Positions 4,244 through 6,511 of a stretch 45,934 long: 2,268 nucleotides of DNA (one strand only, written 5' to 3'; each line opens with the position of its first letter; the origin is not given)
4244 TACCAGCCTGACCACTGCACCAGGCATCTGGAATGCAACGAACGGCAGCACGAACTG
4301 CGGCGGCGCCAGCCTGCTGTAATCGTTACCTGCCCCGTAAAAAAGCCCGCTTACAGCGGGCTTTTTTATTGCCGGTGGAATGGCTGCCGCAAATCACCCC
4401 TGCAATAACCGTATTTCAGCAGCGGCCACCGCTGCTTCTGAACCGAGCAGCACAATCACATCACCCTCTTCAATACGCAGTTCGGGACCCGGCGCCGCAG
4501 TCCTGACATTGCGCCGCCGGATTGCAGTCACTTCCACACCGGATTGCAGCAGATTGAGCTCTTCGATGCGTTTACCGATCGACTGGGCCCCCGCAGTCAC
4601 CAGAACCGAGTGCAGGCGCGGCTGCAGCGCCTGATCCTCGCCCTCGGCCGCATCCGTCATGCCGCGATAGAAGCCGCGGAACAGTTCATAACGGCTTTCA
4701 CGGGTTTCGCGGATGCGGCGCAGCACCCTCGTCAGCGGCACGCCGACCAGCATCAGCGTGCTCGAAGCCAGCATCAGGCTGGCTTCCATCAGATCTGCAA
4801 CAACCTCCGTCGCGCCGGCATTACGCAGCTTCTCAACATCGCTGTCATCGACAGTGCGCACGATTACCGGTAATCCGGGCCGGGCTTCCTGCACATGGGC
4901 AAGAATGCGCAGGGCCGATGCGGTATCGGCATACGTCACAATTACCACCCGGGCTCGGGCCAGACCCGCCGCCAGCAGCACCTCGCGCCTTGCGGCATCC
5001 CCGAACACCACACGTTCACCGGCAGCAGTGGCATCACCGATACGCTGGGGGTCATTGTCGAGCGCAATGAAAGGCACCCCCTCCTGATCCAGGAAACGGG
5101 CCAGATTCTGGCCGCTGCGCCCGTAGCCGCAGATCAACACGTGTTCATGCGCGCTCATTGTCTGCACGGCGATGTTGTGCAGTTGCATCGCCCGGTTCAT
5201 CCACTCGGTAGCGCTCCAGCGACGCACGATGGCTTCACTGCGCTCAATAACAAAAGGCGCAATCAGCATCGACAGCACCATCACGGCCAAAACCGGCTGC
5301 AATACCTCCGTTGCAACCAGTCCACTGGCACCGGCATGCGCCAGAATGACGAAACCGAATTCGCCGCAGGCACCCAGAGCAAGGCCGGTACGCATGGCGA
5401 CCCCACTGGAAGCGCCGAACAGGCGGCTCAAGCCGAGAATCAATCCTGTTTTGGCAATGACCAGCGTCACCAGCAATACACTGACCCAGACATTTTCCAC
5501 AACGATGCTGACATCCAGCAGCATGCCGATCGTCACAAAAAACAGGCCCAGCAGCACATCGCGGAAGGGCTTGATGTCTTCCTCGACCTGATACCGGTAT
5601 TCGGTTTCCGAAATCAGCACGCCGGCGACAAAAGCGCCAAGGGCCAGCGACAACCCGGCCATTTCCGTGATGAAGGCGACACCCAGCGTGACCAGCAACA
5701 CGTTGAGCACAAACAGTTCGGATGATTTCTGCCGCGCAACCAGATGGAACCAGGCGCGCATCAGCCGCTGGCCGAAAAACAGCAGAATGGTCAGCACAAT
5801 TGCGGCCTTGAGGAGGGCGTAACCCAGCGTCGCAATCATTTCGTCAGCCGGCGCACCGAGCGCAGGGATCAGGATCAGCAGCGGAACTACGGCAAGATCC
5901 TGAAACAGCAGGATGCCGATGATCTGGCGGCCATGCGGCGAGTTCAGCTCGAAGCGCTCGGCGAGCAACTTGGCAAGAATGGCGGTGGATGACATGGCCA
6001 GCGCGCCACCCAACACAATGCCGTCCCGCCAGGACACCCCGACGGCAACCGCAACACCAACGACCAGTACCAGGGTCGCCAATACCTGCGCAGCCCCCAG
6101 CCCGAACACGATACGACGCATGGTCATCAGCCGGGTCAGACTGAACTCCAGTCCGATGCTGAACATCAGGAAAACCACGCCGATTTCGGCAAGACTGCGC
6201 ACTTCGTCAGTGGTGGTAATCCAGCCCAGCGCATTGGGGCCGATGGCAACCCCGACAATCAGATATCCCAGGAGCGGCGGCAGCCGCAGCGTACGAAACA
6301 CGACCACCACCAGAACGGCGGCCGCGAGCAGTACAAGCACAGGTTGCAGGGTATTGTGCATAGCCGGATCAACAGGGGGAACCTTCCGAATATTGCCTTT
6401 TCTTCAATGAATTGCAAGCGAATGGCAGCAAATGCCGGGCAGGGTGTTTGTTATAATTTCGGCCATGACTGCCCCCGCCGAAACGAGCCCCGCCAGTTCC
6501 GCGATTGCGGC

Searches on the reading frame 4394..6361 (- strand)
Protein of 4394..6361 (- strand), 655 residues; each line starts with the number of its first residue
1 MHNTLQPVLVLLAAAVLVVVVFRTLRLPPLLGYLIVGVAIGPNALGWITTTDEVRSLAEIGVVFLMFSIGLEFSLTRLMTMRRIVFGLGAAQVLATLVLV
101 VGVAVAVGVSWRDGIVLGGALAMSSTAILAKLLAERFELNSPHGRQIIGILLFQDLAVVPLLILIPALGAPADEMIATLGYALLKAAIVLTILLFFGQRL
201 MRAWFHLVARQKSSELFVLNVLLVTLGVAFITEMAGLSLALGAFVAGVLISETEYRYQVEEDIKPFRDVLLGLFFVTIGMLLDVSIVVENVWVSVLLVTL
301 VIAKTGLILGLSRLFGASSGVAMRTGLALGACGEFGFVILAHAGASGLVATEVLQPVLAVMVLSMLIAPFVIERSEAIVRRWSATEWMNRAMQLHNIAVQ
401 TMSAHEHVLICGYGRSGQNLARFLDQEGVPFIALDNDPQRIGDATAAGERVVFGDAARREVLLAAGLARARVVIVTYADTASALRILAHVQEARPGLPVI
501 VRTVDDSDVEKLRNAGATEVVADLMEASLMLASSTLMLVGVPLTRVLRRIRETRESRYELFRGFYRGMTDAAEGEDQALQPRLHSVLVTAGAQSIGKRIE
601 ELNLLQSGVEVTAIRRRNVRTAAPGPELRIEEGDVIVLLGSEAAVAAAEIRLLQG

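Call 47: search_protein_families(library=pfam, proteins=[window:4394-6361:-], max_evalue=0.00001)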
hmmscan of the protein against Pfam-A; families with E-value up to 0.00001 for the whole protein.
window:4394-6361:- (655 aa): 3 families
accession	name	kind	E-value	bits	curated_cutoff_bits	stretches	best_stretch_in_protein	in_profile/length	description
PF00999.27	Na_H_Exchanger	-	1.9e-57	195.3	26.2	1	14-372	3-369/375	Sodium/hydrogen exchanger, transmembrane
PF02254.24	TrkA_N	-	1.2e-26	93.7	23.8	1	408-521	1-114/116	TrkA-N domain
PF02080.26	TrkA_C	-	7.3e-11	42.3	27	1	583-648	1-66/71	TrkA-C domain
